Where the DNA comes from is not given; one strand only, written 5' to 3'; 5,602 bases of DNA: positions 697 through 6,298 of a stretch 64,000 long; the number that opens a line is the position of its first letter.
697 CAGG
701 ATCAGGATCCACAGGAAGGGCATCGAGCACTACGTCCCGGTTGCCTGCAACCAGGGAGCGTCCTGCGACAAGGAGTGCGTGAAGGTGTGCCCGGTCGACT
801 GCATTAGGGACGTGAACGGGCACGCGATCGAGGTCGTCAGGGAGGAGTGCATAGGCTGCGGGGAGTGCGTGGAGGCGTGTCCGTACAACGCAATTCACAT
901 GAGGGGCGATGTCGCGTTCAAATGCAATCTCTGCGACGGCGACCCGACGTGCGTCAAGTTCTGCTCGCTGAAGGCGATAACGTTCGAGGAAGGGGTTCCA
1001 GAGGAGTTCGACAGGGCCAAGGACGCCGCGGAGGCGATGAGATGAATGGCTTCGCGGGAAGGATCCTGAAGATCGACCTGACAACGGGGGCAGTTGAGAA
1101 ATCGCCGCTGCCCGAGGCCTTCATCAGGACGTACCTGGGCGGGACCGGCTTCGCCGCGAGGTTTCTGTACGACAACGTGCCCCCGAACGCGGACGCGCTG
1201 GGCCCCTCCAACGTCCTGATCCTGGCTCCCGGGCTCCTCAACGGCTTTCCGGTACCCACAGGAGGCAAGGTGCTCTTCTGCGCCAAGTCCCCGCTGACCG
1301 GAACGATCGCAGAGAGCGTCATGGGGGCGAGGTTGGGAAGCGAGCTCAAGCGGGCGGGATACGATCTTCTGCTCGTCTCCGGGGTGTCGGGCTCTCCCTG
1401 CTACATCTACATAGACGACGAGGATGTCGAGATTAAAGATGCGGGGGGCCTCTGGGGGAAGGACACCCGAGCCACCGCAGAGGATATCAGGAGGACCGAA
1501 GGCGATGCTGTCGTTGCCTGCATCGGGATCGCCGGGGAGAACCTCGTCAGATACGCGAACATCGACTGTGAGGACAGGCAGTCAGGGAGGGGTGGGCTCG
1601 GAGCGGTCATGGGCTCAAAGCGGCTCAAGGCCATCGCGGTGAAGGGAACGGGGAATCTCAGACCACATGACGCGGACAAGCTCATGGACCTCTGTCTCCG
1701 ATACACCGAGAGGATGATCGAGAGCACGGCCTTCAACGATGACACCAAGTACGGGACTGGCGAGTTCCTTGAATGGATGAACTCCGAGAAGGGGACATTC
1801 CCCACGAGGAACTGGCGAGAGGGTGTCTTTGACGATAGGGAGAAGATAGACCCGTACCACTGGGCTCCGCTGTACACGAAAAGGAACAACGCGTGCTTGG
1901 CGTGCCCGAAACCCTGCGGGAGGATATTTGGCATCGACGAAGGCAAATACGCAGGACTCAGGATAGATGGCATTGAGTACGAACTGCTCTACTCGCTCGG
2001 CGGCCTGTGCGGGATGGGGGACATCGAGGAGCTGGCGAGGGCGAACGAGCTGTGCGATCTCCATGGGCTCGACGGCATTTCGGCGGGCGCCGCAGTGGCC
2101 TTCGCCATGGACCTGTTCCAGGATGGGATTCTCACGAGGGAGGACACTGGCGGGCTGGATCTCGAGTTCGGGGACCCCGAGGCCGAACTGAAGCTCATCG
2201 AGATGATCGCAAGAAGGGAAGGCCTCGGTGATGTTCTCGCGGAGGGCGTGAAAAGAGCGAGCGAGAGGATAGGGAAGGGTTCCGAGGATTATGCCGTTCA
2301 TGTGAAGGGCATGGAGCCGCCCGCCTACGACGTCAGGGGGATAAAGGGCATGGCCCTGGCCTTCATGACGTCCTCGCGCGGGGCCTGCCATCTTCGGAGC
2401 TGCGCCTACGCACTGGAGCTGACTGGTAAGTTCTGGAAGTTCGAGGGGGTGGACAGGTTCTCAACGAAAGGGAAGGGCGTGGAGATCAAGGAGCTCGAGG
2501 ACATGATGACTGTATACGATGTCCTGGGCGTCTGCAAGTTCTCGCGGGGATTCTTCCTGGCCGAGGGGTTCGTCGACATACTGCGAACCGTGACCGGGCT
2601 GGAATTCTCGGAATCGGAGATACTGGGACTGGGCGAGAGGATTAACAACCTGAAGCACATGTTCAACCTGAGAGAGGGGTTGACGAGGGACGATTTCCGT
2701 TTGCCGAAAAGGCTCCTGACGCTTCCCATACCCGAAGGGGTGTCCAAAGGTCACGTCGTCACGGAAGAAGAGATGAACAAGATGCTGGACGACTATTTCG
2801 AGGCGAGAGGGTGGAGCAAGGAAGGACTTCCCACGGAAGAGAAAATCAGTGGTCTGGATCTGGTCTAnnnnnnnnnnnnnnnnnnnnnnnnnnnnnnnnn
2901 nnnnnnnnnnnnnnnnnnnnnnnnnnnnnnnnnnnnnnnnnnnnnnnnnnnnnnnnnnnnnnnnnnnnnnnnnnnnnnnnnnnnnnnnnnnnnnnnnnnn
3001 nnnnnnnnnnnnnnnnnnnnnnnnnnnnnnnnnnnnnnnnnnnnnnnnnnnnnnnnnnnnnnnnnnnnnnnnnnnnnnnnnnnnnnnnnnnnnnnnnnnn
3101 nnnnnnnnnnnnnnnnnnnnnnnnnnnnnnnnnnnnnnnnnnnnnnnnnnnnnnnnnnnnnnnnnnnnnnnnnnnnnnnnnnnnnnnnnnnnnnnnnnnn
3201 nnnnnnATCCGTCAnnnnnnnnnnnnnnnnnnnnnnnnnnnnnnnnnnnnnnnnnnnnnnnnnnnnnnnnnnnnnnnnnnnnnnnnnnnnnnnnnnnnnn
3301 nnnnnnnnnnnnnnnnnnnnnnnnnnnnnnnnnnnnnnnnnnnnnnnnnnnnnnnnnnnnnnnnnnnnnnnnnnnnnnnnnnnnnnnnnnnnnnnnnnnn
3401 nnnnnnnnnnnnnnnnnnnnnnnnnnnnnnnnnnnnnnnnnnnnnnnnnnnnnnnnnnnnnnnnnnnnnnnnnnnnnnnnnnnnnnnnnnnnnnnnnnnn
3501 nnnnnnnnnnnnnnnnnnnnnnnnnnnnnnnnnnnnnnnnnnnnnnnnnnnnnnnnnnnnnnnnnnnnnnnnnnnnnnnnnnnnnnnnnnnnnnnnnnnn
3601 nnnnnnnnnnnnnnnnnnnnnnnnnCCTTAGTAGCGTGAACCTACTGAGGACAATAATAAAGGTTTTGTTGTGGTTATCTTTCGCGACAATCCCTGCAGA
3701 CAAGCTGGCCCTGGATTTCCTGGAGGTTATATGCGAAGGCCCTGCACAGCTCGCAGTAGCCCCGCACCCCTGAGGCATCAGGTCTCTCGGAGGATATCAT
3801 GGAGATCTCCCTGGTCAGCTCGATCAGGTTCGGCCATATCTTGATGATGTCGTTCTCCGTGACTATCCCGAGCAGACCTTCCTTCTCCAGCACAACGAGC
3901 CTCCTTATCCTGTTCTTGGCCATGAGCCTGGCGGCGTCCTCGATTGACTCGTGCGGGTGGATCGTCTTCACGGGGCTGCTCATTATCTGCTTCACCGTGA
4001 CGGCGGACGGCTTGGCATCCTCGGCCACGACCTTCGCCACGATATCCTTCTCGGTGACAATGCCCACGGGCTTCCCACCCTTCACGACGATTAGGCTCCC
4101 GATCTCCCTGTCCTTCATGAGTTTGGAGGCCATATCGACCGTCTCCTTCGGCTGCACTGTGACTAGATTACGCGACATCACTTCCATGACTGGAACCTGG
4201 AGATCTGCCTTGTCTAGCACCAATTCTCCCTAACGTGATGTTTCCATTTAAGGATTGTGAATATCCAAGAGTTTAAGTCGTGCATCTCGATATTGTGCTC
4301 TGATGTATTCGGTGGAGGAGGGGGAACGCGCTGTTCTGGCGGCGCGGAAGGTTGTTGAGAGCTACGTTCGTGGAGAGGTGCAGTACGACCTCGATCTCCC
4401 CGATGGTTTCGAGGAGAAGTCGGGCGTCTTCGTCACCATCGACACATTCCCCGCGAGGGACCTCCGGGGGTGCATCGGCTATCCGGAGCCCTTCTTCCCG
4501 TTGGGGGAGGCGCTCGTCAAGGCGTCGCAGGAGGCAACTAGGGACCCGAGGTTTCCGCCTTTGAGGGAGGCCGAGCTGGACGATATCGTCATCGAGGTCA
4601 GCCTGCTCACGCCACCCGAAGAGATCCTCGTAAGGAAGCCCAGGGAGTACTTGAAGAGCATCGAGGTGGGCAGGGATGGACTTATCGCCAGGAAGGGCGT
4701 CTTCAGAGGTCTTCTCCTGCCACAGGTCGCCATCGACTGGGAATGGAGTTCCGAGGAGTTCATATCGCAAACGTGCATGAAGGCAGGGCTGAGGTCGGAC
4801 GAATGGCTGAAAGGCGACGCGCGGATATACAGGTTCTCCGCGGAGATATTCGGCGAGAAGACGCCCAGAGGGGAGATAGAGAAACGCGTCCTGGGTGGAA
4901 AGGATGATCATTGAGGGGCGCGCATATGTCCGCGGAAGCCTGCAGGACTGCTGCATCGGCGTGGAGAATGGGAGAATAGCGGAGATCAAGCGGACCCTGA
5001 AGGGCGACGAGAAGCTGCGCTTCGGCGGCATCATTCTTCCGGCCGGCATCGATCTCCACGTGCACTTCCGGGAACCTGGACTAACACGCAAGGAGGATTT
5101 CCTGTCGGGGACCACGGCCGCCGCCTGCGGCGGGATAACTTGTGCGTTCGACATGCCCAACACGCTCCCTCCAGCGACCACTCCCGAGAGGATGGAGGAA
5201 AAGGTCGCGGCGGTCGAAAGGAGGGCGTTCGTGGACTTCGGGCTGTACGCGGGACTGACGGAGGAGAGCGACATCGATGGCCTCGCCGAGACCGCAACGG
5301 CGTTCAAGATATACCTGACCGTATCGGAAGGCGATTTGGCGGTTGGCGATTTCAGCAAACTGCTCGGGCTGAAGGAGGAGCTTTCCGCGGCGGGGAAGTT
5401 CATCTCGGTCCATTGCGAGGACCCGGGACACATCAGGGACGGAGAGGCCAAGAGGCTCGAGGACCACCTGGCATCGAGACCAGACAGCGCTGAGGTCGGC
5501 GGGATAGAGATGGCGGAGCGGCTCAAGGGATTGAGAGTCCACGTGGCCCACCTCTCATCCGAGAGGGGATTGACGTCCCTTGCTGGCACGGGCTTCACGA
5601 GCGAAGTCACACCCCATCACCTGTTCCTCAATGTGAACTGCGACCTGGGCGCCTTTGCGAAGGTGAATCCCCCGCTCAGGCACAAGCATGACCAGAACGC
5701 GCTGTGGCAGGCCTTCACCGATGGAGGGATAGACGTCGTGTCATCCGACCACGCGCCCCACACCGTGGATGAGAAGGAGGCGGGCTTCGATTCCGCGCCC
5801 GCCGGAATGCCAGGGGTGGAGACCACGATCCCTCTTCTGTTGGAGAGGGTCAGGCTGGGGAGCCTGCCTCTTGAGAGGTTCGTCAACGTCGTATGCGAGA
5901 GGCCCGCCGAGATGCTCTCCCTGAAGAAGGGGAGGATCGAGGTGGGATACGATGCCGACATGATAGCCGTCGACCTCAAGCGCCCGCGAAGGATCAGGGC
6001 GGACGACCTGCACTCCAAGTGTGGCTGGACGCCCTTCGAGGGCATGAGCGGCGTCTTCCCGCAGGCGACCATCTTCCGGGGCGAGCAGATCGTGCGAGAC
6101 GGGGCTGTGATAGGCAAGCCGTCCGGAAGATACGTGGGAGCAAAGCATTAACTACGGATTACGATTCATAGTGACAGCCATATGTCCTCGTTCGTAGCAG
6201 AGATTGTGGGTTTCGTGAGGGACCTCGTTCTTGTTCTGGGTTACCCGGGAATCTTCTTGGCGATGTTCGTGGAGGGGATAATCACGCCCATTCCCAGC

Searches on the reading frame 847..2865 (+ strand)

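Call 21: search_protein_families(library=pfam, proteins=[window:847-2865:+], max_evalue=0.01)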
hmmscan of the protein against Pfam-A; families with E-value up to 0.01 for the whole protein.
window:847-2865:+ (673 aa): 2 families
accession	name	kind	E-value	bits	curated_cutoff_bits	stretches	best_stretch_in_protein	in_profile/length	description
PF01314.23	AFOR_C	-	3e-128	428.7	27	1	291-672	11-385/385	Aldehyde ferredoxin oxidoreductase, domains 2 & 3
PF02730.20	AFOR_N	-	1.6e-73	247.1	29.8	1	71-268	1-199/199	Aldehyde ferredoxin oxidoreductase, N-terminal domain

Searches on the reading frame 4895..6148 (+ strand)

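Call 21: search_protein_families(library=pfam, proteins=[window:4895-6148:+], max_evalue=0.01)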
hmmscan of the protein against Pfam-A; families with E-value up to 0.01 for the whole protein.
window:4895-6148:+ (418 aa): 2 families
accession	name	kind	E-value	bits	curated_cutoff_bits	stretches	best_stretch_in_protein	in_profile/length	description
PF01979.26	Amidohydro_1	-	5e-23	82.3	25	1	46-378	1-323/345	Amidohydrolase family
PF07969.17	Amidohydro_3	-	8.9e-06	25.9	29.7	1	323-399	406-471/472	Amidohydrolase family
